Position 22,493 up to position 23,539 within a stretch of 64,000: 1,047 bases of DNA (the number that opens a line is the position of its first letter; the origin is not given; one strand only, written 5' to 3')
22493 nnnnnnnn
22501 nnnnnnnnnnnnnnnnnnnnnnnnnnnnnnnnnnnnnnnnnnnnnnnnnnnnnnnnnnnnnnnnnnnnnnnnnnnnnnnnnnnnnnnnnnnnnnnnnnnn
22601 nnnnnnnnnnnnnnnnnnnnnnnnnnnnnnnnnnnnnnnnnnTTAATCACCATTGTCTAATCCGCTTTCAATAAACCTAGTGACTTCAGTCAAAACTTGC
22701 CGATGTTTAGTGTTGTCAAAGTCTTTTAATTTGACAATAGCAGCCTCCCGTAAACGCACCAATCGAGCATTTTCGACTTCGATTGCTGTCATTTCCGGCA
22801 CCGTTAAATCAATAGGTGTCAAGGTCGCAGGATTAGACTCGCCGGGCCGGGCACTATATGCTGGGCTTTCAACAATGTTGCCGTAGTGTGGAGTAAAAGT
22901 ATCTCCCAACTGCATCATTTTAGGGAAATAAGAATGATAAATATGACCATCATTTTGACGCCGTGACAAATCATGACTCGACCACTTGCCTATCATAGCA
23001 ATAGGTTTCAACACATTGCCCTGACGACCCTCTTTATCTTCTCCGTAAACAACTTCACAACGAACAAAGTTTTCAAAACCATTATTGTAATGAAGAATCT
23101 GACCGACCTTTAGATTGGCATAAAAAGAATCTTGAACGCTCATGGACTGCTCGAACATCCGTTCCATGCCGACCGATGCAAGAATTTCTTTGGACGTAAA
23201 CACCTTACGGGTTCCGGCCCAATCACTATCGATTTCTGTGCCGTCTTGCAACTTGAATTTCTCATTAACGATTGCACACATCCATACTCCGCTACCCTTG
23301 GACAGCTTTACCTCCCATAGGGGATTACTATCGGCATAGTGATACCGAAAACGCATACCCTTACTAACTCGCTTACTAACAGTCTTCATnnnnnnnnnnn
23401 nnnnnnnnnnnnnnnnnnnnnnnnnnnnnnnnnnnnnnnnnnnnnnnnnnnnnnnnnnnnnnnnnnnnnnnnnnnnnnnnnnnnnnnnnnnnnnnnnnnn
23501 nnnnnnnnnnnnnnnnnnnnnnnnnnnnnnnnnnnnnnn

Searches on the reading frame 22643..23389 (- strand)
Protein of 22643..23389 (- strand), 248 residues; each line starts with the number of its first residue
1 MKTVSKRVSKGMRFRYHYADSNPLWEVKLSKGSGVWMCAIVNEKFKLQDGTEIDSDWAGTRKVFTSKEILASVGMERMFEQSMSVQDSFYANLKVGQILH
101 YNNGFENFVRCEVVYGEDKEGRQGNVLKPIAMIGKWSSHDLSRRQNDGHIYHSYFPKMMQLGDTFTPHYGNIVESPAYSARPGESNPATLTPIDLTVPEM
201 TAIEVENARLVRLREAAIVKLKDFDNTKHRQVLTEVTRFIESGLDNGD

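Call 4: search_protein_families(library=pfam, proteins=[window:22643-23389:-], max_evalue=0.01)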
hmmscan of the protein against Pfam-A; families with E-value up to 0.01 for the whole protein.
window:22643-23389:- (248 aa): 0 families

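Call 12: find_related_loci(query=window:22643-23389:-, collection=viral_contigs, flank=8000)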
Query window:22643-23389:- (248 aa) in viral_contigs; peptide patterns used: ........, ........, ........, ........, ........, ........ (x = any residue, [..] = any of these).
1 stretches matched a pattern, but none encodes a relative of the query by tblastn (E <= 1e-3).

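Call 27: find_related_loci(query=window:22643-23389:-, collection=metagenome_contigs, flank=6000)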
Query window:22643-23389:- (248 aa) in metagenome_contigs; peptide patterns used: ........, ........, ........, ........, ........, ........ (x = any residue, [..] = any of these).
23 stretches matched a pattern, but none encodes a relative of the query by tblastn (E <= 1e-3).
